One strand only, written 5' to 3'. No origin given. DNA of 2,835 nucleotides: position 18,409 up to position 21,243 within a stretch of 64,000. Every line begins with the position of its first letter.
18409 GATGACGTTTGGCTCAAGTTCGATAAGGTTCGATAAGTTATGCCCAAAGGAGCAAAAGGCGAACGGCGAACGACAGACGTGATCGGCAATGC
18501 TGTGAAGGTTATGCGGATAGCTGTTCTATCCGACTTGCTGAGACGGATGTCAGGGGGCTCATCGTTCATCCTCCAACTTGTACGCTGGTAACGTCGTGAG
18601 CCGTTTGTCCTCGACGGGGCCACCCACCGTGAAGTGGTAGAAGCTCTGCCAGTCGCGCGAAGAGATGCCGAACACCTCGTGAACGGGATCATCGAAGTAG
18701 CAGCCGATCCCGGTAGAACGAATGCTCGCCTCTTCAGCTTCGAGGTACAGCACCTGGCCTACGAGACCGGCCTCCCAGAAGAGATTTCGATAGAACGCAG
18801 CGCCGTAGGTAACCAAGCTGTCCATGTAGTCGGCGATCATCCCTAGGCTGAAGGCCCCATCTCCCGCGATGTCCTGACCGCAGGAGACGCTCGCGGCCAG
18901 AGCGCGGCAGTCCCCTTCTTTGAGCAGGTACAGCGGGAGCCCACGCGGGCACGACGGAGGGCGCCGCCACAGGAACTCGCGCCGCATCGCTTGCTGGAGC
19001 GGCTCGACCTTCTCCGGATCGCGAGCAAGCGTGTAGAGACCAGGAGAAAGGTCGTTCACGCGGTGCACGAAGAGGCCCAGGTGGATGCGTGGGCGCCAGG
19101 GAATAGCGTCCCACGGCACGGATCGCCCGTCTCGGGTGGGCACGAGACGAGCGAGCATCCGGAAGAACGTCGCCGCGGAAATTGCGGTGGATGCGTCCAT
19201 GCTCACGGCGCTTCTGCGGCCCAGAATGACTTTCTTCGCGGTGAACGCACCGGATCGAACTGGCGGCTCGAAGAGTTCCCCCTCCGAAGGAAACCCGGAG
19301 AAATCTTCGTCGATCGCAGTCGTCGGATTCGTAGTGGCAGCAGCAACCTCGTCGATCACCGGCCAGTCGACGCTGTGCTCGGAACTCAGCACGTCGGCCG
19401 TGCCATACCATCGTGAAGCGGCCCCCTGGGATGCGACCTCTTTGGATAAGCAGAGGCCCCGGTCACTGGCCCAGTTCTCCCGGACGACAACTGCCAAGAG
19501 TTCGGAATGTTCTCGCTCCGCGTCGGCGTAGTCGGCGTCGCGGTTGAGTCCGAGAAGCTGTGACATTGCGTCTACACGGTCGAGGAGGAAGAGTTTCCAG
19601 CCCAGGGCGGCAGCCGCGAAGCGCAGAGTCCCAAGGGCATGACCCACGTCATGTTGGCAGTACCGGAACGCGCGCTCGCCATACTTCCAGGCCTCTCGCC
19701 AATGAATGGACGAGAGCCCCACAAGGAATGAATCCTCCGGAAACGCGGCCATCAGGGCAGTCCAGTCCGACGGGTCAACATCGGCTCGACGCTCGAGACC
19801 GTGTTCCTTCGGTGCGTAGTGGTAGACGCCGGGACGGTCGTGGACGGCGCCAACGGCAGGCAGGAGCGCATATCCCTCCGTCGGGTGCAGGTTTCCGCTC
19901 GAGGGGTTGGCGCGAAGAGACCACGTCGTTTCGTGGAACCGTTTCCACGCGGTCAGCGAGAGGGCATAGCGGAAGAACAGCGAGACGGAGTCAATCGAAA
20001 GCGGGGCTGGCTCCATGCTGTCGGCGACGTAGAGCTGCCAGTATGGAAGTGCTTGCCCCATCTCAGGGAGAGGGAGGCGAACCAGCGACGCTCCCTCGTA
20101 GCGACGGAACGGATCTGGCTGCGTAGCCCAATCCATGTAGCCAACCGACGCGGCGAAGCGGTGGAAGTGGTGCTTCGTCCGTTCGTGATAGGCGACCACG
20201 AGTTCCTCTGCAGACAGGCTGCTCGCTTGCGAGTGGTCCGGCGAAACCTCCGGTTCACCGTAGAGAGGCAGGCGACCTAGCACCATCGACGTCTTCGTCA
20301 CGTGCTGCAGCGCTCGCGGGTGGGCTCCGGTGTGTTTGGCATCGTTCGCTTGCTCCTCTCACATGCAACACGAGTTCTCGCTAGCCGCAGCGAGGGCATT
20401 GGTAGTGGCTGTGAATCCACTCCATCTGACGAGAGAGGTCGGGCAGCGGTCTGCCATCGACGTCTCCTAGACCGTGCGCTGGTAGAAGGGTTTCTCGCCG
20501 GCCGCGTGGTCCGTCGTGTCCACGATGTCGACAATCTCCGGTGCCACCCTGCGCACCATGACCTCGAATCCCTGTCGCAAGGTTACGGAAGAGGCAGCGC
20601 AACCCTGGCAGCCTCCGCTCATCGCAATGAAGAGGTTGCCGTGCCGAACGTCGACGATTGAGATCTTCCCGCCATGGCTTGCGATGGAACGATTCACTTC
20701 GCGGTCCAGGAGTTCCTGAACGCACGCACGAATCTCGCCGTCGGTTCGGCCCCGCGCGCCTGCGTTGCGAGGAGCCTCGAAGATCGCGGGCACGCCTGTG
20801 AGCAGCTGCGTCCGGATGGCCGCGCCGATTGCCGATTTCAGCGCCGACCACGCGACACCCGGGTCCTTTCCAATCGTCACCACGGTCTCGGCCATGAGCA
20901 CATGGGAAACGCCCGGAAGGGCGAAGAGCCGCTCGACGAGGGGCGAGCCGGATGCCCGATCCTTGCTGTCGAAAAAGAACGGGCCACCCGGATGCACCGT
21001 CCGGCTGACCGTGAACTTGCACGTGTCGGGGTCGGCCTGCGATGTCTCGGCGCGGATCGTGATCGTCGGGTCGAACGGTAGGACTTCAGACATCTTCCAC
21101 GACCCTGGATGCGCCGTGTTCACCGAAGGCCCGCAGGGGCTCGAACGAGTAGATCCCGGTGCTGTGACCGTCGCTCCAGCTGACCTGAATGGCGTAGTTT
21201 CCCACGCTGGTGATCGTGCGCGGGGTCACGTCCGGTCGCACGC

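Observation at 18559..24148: Orphan Fe-S trafficking module (SufE, Mrp-DUF971, Nfu) wired to a tandem SagB-type nitroreductase and a Cys-rich MarR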

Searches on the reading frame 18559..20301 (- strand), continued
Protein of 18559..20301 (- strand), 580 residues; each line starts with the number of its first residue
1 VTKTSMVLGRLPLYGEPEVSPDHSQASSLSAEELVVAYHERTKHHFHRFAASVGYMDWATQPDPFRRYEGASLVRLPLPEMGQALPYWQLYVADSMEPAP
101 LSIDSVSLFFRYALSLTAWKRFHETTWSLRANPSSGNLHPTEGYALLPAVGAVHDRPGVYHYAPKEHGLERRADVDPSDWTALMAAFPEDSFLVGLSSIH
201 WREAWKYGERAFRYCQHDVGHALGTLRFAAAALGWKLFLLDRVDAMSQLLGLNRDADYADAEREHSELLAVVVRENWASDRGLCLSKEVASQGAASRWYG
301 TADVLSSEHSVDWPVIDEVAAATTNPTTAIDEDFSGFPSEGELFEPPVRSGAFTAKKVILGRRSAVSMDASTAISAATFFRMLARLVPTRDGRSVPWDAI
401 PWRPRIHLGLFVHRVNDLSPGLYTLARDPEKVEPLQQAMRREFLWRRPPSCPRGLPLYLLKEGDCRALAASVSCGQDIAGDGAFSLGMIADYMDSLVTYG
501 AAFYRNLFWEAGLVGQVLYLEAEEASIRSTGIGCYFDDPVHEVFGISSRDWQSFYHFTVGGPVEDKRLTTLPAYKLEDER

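Call 78: find_encoding_contigs(protein=P0433, flank=10000, max_places=2)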
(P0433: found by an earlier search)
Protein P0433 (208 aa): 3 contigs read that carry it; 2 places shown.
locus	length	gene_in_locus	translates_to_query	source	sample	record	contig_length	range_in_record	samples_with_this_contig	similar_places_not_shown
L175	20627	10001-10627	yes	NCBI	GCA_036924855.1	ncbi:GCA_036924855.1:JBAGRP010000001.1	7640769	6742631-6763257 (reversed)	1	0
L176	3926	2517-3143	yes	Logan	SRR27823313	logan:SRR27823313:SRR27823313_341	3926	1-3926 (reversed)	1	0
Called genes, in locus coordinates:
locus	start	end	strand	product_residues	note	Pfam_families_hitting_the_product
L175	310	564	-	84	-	-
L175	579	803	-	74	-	-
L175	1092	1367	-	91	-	-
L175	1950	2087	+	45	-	-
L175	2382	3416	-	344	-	PF01548:DEDD_Tnp_IS110, PF02371:Transposase_20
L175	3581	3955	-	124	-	PF07690:MFS_1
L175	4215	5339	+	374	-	PF00331:Glyco_hydro_10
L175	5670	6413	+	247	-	-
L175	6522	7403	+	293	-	PF05050:Methyltransf_21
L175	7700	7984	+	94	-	-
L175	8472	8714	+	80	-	PF00355:Rieske, PF13806:Rieske_2, PF22543:Rieske_4 (weak)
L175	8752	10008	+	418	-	PF01656:CbiA, PF09140:MipZ (faint), PF10609:ParA, PF13614:AAA_31 (weak), PF06155:GBBH-like_N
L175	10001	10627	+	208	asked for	PF08712:Nfu_N, PF01106:NifU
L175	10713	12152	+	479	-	PF13546:DDE_5, PF01609:DDE_Tnp_1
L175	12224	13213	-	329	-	PF02733:Dak1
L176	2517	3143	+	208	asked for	PF08712:Nfu_N, PF01106:NifU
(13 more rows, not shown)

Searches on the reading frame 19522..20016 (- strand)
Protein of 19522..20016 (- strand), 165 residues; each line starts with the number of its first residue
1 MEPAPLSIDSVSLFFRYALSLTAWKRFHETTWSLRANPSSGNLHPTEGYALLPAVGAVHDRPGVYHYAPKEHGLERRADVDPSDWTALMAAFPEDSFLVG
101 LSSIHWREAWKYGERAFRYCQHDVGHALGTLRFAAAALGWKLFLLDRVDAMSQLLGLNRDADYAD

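Call 59: search_solved_structures(query=window:19522-20016:-, max_evalue=10, show_alignments=5)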
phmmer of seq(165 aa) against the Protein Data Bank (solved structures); distinct sequences matched with E-value up to 10: 5.
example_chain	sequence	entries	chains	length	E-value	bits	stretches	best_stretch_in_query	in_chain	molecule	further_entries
3eo7_A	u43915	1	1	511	2.6e-15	59.7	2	15-146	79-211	Putative Nitroreductase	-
5lq4_A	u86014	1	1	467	0.013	18.4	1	34-160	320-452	CyaGox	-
8pz5_A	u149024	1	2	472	0.014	18.3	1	34-160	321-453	SagB-type dehydrogenase domain protein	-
5lq4_B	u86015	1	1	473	0.014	18.3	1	34-160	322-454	CyaGox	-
8r48_A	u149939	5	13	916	1.6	11.6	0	96-124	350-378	Alpha-1,4 glucan phosphorylase L-1 isozyme, chloroplastic/amyloplastic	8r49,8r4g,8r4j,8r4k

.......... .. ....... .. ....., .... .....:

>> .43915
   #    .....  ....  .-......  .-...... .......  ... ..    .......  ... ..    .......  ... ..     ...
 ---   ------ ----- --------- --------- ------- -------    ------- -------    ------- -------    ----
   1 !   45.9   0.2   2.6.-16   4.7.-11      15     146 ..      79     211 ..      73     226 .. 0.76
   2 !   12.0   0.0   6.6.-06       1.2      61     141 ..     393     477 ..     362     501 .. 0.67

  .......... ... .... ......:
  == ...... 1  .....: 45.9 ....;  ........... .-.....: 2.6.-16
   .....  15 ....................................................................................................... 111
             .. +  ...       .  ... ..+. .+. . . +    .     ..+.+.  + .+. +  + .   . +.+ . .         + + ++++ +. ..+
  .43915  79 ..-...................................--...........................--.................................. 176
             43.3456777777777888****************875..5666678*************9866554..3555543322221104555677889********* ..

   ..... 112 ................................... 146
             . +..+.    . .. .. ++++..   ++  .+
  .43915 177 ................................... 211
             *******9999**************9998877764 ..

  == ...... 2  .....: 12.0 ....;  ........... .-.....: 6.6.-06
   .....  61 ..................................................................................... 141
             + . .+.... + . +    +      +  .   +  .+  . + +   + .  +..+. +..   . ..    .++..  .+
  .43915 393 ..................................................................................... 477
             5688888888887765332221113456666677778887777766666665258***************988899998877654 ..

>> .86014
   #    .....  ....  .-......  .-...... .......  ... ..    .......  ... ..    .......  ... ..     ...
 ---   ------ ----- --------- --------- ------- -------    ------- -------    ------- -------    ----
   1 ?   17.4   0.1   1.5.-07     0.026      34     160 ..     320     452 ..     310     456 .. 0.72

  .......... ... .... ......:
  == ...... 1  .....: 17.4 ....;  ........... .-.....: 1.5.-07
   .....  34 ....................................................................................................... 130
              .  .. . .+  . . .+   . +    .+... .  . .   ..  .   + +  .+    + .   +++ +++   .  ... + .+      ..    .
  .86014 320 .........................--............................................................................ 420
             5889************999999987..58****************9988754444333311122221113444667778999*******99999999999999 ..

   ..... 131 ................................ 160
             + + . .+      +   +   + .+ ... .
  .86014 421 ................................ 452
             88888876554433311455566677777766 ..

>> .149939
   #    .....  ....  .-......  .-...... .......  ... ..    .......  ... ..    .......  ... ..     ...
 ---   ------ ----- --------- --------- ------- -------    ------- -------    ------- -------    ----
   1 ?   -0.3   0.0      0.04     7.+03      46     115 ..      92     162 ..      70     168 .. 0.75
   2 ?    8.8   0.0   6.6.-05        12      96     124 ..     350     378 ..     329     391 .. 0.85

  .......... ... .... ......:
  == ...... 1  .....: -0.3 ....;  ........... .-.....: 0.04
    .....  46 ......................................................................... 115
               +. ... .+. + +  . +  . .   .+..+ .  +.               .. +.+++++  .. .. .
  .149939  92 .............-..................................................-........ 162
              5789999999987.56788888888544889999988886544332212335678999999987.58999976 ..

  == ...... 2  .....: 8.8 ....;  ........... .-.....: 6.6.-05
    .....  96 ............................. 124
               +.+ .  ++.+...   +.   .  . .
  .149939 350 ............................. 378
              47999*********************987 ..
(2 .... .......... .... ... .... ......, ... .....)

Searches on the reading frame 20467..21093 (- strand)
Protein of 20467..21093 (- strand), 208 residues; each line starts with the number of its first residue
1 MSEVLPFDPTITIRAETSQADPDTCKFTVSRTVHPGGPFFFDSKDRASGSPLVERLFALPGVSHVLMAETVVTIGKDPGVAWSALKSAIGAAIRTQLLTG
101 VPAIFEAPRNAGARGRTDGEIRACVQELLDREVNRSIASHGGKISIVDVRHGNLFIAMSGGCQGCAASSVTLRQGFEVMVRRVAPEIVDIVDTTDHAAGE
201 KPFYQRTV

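Call 3: search_protein_families(library=pfam, proteins=[window:20467-21093:-], max_evalue=0.01)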
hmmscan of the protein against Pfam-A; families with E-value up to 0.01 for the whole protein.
window:20467-21093:- (208 aa): 2 families
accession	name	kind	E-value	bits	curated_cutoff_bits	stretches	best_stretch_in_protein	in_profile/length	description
PF01106.22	NifU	-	1.7e-17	63.7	27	1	125-190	1-66/67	NifU-like domain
PF08712.16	Nfu_N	-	6e-16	58.7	27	1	20-97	7-85/88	Scaffold protein Nfu/NifU N terminal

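Call 4: search_protein_families(library=ncbifam, proteins=[window:20467-21093:-], max_evalue=0.01)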
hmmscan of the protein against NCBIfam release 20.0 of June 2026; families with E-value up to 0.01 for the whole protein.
window:20467-21093:- (208 aa): 3 families
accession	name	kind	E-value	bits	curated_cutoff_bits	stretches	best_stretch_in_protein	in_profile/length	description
TIGR03341.1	YhgI_GntY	equivalog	8.7e-20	71.3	269.35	1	104-204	89-190/190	Fe-S biogenesis protein NfuA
NF008392.0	PRK11190.1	equivalog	3.1e-14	53.3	268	1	113-204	99-192/192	Fe-S biogenesis protein NfuA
TIGR02000.1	NifU_proper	equivalog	0.00021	20.8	273.3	1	125-174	224-272/290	Fe-S cluster assembly protein NifU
